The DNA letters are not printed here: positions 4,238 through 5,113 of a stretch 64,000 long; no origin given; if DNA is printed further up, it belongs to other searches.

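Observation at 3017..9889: Four-component HprK-related kinase/PqqD/nucleotidyltransferase module embedded in a sulfotransferase-containing exopolysaccharide locus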

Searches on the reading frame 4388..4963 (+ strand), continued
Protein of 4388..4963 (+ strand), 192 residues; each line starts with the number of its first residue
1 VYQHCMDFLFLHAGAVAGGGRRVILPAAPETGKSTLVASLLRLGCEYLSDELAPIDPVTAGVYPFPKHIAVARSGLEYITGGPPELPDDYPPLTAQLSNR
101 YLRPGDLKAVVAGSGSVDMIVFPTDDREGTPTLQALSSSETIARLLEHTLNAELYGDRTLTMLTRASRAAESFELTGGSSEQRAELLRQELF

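Call 25: find_encoding_contigs(protein=P0013, flank=10000, max_places=2)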
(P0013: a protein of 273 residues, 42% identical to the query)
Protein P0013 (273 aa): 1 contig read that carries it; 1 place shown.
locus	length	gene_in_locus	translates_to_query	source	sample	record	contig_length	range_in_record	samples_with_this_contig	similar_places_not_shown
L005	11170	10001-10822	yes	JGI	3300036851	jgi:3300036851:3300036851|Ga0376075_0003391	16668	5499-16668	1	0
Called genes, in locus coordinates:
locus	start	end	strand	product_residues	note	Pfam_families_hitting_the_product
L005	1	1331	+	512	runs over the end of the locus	PF03853:YjeF_N, PF01256:Carb_kinase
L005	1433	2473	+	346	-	PF01168:Ala_racemase_N, PF00842:Ala_racemase_C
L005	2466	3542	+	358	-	PF00561:Abhydrolase_1, PF12146:Hydrolase_4, PF12697:Abhydrolase_6, PF08386:Abhydrolase_4 (faint)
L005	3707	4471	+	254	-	PF03576:Peptidase_S58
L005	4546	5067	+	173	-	PF03167:UDG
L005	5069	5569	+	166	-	PF02367:TsaE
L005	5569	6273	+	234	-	PF00814:TsaD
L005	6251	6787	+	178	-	PF13480:Acetyltransf_6 (weak), PF00583:Acetyltransf_1, PF13673:Acetyltransf_10, PF13508:Acetyltransf_7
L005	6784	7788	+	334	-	PF00814:TsaD, PF22521:HypF_C_2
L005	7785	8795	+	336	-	PF00106:adh_short (weak), PF01073:3Beta_HSD, PF01370:Epimerase, PF02719:Polysacc_synt_2, PF04321:RmlD_sub_bind, PF07993:NAD_binding_4, PF16363:GDP_Man_Dehyd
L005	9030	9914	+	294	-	-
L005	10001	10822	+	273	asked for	-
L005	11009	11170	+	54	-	?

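Call 26: find_encoding_contigs(protein=P0026, flank=10000, max_places=2)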
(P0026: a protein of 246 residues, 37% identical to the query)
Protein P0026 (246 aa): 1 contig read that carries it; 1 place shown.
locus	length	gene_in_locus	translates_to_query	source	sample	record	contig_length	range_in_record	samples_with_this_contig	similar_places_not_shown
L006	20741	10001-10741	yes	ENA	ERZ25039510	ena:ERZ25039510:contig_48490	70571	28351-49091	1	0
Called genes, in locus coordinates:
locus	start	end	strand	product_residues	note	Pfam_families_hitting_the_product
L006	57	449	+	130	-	-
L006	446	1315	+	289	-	-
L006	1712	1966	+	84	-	-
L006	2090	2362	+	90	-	PF03960:ArsC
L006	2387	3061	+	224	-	PF00027:cNMP_binding, PF13545:HTH_Crp_2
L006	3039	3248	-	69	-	-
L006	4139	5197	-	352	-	PF08240:ADH_N, PF00107:ADH_zinc_N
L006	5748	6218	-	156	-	-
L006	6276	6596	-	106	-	-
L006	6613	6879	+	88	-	-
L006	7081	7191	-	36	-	-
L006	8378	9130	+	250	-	-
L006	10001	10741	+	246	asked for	PF27840:ScmC (faint)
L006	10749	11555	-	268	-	-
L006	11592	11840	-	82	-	-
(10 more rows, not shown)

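Call 32: find_related_loci(query=A1, collection=genome_contigs, flank=10000)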
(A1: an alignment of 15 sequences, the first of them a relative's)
Query A1 (298 aa) in genome_contigs; peptide patterns used: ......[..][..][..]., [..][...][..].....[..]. (x = any residue, [..] = any of these).
173 stretches matched a pattern; 140 encode a relative of the query (tblastn E <= 1e-3); the best 80 are kept; 79 distinct loci.
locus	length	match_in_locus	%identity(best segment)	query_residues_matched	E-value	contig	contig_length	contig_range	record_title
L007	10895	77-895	41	19-293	2e-57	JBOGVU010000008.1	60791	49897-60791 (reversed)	MAG: Actinomycetota bacterium isolate SD8030_metabat2.bin.23 NODE_42_length_60791_cov_1.902990, whole genome shotgun seq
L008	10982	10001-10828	40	21-297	8e-57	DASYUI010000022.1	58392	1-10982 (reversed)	MAG TPA_asm: Actinomycetota bacterium isolate SMAG_U4591 k141_522270, whole genome shotgun sequence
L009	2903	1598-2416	39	19-297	4e-56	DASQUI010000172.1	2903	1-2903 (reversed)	MAG TPA_asm: Actinomycetota bacterium isolate SMAG_U10957 k141_981490, whole genome shotgun sequence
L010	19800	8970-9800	41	21-297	5e-55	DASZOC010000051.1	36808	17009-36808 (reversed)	MAG TPA_asm: Actinomycetota bacterium isolate SMAG_U5934 k141_148592, whole genome shotgun sequence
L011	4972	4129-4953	41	21-297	2e-54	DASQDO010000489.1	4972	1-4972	MAG TPA_asm: Actinomycetota bacterium isolate SMAG_U11729 k141_419573, whole genome shotgun sequence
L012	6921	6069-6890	39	23-297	3e-54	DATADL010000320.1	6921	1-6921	MAG TPA_asm: Actinomycetota bacterium isolate SMAG_U6749 k141_771985, whole genome shotgun sequence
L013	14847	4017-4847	41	21-297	1e-53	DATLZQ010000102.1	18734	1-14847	MAG TPA_asm: Actinomycetota bacterium isolate SMAG_U13302 k141_19574, whole genome shotgun sequence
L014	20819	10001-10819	39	21-293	4e-53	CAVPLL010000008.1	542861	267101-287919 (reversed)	MAG: uncultured Actinomycetes bacterium isolate MFD10007.bin.2.144 genome assembly, contig: contig_58744, whole genome s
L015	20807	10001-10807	43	23-293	3e-53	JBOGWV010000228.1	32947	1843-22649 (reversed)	MAG: Actinomycetota bacterium isolate SC-S_metawrap_bin.130 k127_607325, whole genome shotgun sequence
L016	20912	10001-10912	40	2-297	8e-53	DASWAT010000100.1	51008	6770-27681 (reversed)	MAG TPA_asm: Actinomycetota bacterium isolate SMAG_U2663 k141_695626, whole genome shotgun sequence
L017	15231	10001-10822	39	23-297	3e-52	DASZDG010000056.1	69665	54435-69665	MAG TPA_asm: Actinomycetota bacterium isolate SMAG_U6462 k141_277007, whole genome shotgun sequence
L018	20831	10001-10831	39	21-297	2e-51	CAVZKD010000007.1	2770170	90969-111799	MAG: uncultured Actinomycetes bacterium isolate MFD00962.bin.2.293 genome assembly, contig: contig_29796, whole genome s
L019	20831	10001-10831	39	21-297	6e-51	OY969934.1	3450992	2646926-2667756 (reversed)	MAG: uncultured Actinomycetes bacterium isolate MFD04944.bin.1.31 genome assembly, chromosome: 1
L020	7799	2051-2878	40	21-297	1e-50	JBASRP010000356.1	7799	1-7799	MAG: Actinomycetota bacterium isolate MFD13529_ilm_asm_bin10 k127_14648, whole genome shotgun sequence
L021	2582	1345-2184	38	21-298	2e-50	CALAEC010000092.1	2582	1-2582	MAG TPA_asm: uncultured actinobacterium isolate ERR671918_bin.18_CONCOCT_v1.1_MAG genome assembly, contig: ERZ1756179.17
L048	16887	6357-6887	31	113-295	2e-17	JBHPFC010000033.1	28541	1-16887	Pseudomonadota bacterium isolate SAG AM-311-I13 NODE_33_length_28541_cov_25.285895, whole genome shotgun sequence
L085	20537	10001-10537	28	113-297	7e-12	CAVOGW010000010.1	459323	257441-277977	MAG: uncultured Planctomycetales bacterium isolate MFD09779.bin.2.170 genome assembly, contig: contig_5159, whole genome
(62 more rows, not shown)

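Call 50: search_solved_structures(query=A1, max_evalue=1, show_alignments=2)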
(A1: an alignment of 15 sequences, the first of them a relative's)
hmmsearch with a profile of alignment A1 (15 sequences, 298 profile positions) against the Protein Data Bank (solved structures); distinct sequences matched with E-value up to 1: 2.
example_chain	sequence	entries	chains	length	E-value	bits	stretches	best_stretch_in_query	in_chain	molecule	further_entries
1mky_A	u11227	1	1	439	0.38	13.1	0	129-178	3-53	Probable GTP-binding protein engA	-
2b67_A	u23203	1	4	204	0.64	12.3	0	58-126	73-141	COG0778: Nitroreductase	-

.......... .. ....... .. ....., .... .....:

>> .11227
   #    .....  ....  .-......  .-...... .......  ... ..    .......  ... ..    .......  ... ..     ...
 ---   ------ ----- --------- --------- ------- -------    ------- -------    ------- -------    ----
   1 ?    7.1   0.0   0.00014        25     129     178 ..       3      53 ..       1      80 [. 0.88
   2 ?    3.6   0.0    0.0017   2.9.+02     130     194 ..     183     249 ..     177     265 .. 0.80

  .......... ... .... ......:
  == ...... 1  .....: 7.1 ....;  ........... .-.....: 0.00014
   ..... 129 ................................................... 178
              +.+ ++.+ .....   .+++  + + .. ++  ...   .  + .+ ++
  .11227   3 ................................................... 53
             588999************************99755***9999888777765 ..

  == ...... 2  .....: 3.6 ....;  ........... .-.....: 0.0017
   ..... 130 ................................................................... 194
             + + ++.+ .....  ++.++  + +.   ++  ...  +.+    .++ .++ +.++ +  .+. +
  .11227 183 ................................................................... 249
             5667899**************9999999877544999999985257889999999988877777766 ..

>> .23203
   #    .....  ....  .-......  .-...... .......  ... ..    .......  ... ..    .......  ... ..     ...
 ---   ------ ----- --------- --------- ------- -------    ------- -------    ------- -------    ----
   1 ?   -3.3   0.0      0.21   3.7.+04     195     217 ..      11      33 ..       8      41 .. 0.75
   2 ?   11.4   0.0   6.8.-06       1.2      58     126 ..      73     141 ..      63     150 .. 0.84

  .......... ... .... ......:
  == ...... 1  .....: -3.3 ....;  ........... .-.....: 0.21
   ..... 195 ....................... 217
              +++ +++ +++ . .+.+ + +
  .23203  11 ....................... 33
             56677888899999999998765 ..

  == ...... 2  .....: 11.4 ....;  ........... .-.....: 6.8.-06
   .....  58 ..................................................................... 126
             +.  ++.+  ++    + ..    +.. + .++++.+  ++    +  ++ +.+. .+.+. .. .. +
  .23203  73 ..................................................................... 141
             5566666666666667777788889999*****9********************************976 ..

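Call 58: search_protein_families(library=pfam, alignment_id=A2, max_evalue=0.00001)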
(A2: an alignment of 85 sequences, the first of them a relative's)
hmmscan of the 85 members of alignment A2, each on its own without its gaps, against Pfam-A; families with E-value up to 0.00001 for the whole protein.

A. member 1, L003:4509-6557:+ (683 aa): 11 families
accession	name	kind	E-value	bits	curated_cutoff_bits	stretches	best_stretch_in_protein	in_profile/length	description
PF02719.21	Polysacc_synt_2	-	5e-104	348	20.2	1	348-625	1-291/293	Polysaccharide biosynthesis protein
PF01370.27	Epimerase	-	9.8e-25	87.8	20.9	1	348-553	1-226/240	NAD dependent epimerase/dehydratase family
PF04321.23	RmlD_sub_bind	-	1.5e-20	73.9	27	1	347-530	2-176/287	RmlD substrate binding domain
PF16363.11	GDP_Man_Dehyd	-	9.7e-15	55.3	27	1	349-469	1-131/332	GDP-mannose 4,6 dehydratase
PF13727.12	CoA_binding_3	-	5.1e-14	53.1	25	1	124-303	2-175/175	CoA-binding domain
PF01073.25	3Beta_HSD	-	6.1e-10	39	22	1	349-473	1-122/280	3-beta hydroxysteroid dehydrogenase/isomerase family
PF13460.12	NAD_binding_10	-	6.5e-08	33.1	27.2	1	352-481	1-110/184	NAD(P)H-binding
PF00106.31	adh_short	-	1.6e-07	31.5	26.6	1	347-455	2-120/195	short chain dehydrogenase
PF03435.24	Sacchrp_dh_NADP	-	9.9e-07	29.6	25.1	0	348-414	1-67/129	Saccharopine dehydrogenase NADP binding domain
PF00899.27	ThiF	-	2.5e-06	27.3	28.1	0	341-385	16-59/238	ThiF family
PF07993.18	NAD_binding_4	-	5.5e-06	26.2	20.1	0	418-471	90-140/258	Male sterility protein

B. families by the number of members that match (of 85 scanned): 72 families (the first 25 are shown)
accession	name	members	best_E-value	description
PF02719.21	Polysacc_synt_2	10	8.6e-108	Polysaccharide biosynthesis protein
PF04321.23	RmlD_sub_bind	10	1.6e-64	RmlD substrate binding domain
PF01370.27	Epimerase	10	1.2e-63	NAD dependent epimerase/dehydratase family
PF16363.11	GDP_Man_Dehyd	10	4.9e-56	GDP-mannose 4,6 dehydratase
PF01073.25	3Beta_HSD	8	9e-23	3-beta hydroxysteroid dehydrogenase/isomerase family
PF00534.26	Glycos_transf_1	7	1.4e-31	Glycosyl transferases group 1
PF13692.12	Glyco_trans_1_4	7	3.6e-29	Glycosyl transferases group 1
PF13727.12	CoA_binding_3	6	2.7e-17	CoA-binding domain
PF13439.12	Glyco_transf_4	5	5e-30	Glycosyltransferase Family 4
PF13579.12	Glyco_trans_4_4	5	3.7e-28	Glycosyl transferase 4-like domain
PF02518.31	HATPase_c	5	1.4e-27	Histidine kinase-, DNA gyrase B-, and HSP90-like ATPase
PF07993.18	NAD_binding_4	5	9.4e-13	Male sterility protein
PF01381.28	HTH_3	5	1.1e-12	Helix-turn-helix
PF13560.12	HTH_31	5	3.1e-11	Helix-turn-helix domain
PF13460.12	NAD_binding_10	5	2.2e-10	NAD(P)H-binding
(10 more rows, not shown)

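Call 59: predict_structure(alignment_id=A1)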
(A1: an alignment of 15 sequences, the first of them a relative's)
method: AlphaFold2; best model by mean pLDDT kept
length: 298 residues; sequences in the alignment: 15
mean_pLDDT: 89.9   pTM: 0.87
mean pLDDT of the five models: 89.9, 87.9, 84.3, 83.5, 82.8
residues with pLDDT >= 90: 238; 70-90: 36; 50-70: 9; < 50: 15
segments of 3 or more residues with pLDDT < 50: 1-15
pLDDT, mean of each block of 10 residues (from residue 1): 37 62 92 89 95 91 81 75 92 94 93 93 97 91 98 97 91 94 94 92 94 96 97 96 97 94 91 94 96 97
secondary structure, 60 per line:
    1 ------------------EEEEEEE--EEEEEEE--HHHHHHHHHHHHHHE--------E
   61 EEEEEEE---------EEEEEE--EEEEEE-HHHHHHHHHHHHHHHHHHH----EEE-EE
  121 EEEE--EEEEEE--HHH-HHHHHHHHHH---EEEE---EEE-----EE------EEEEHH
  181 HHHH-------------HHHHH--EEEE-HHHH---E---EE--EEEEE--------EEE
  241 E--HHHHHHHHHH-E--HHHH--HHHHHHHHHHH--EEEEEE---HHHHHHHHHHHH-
elements in order: E19-25 E28-34 H37-50 E60-67 E77-82 E85-90 H92-110 E115-117 E119-124 E127-132 H139-148 E152-155 E159-161 E175-178 H179-184 H198-202 E205-208 H210-213 E225-229 E238-241 H244-253 H258-261 H264-274 E277-282 H286-297

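Call 62: fold_search(model_id=the predicted structure, library=pdb)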
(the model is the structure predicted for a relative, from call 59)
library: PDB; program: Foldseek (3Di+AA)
matches with E <= 10: 274; with E <= 0.001: 36
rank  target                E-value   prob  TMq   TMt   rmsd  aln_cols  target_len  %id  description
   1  9a4u_A                7.4e-06  1.00  0.51  0.32   8.2       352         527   13  Integrative model of PCKA-QOX2 by crosslinking MS and deep learning (released 2024-09-18)
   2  6asn                  8.8e-06  1.00  0.48  0.30   8.6       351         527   10  E. coli phosphoenolpyruvate carboxykinase K212I F216V mutant bound to methanesulfonate (released 2018-08-29)
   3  6com                  1.2e-05  1.00  0.47  0.29  10.8       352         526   12  2.3A crystal structure of E. coli phosphoenolpyruvate carboxykinase mutant Asp269Asn (released 2018-04-04)
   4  6at3_B                1.5e-05  1.00  0.50  0.31   8.4       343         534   12  E. coli phosphoenolpyruvate carboxykinase Y207F mutant bound to thiosulfate and oxaloacetate (released 2018-08-29)
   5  6at3_A                1.5e-05  1.00  0.49  0.30   8.6       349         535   11  E. coli phosphoenolpyruvate carboxykinase Y207F mutant bound to thiosulfate and oxaloacetate (released 2018-08-29)
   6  2pc9_D                1.8e-05  1.00  0.51  0.32   9.1       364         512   13  Crystal Structure Of ATP-Dependent Phosphoenolpyruvate Carboxykinase From Thermus thermophilus HB8 (released 2007-10-02)
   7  1ayl                  2.1e-05  1.00  0.52  0.32   8.3       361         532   11  PHOSPHOENOLPYRUVATE CARBOXYKINASE (released 1997-01-11)
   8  6asm                  2.1e-05  1.00  0.51  0.31  10.3       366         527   12  E. coli phosphoenolpyruvate carboxykinase G209S K212C mutant bound to thiosulfate (released 2018-08-29)
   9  1aq2                  2.8e-05  1.00  0.51  0.31   8.1       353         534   11  PHOSPHOENOLPYRUVATE CARBOXYKINASE (released 1998-10-14)
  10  1oen                  3.2e-05  1.00  0.47  0.29   8.9       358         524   11  PHOSPHOENOLPYRUVATE CARBOXYKINASE (released 1996-11-08)
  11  6at4_B                3.6e-05  1.00  0.48  0.30  10.5       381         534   11  E. coli phosphoenolpyruvate carboxykinase bound to thiosulfate (released 2018-08-29)
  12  2pc9_C                3.6e-05  1.00  0.48  0.30   8.9       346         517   13  Crystal Structure Of ATP-Dependent Phosphoenolpyruvate Carboxykinase From Thermus thermophilus HB8 (released 2007-10-02)
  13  1j3b_A                4.0e-05  1.00  0.50  0.31   8.6       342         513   13  Crystal structure of ATP-dependent phosphoenolpyruvate carboxykinase from Thermus thermophilus HB8 (released 2003-02-11)
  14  1j3b_B                4.5e-05  1.00  0.50  0.32   9.1       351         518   13  Crystal structure of ATP-dependent phosphoenolpyruvate carboxykinase from Thermus thermophilus HB8 (released 2003-02-11)
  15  2pc9_A                4.5e-05  1.00  0.49  0.31   8.4       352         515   12  Crystal Structure Of ATP-Dependent Phosphoenolpyruvate Carboxykinase From Thermus thermophilus HB8 (released 2007-10-02)
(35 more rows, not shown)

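Call 72: search_protein_families(library=ncbifam, alignment_id=A4, max_evalue=0.00001)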
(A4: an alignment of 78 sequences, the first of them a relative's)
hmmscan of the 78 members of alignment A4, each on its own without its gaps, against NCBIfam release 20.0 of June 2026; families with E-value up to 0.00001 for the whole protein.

A. member 1, L048:4926-5366:+ (147 aa): 0 families

B. families by the number of members that match (of 78 scanned): 256 families (the first 25 are shown)
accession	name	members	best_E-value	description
TIGR04352.1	HprK_rel_A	23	1.4e-68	HprK-related kinase A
TIGR04355.1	HprK_rel_B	10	8.2e-09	HprK-related kinase B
NF033530.1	lasso_PqqD_Strm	8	8.5e-12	lasso peptide biosynthesis PqqD family chaperone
TIGR03859.1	PQQ_PqqD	8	1.7e-08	pyrroloquinoline quinone biosynthesis peptide chaperone PqqD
TIGR04353.1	PqqD_rel_X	5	3.5e-14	HPr-rel-A system PqqD family peptide chaperone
NF033536.1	lasso_PqqD_Bac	4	1.8e-11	lasso peptide biosynthesis PqqD family chaperone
TIGR04248.1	SCM_PqqD_rel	3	2.3e-10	SynChlorMet cassette protein ScmD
TIGR04249.1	SCM_chp_ScmC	3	1.5e-08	SynChlorMet cassette protein ScmC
TIGR00979.1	fumC_II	2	3.5e-224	class II fumarate hydratase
NF009089.0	PRK12425.1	2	1.8e-197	class II fumarate hydratase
NF008909.0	PRK12273.1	2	8.8e-156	aspartate ammonia-lyase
TIGR00839.1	aspA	2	2.5e-132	aspartate ammonia-lyase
NF011092.0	PRK14515.1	2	9.1e-119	aspartate ammonia-lyase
NF047865.1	rSAM_PapB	2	8e-82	PapB family radical SAM/SPASM ranthipeptide maturase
TIGR04064.1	rSAM_nif11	2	1.3e-64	nif11-like peptide radical SAM maturase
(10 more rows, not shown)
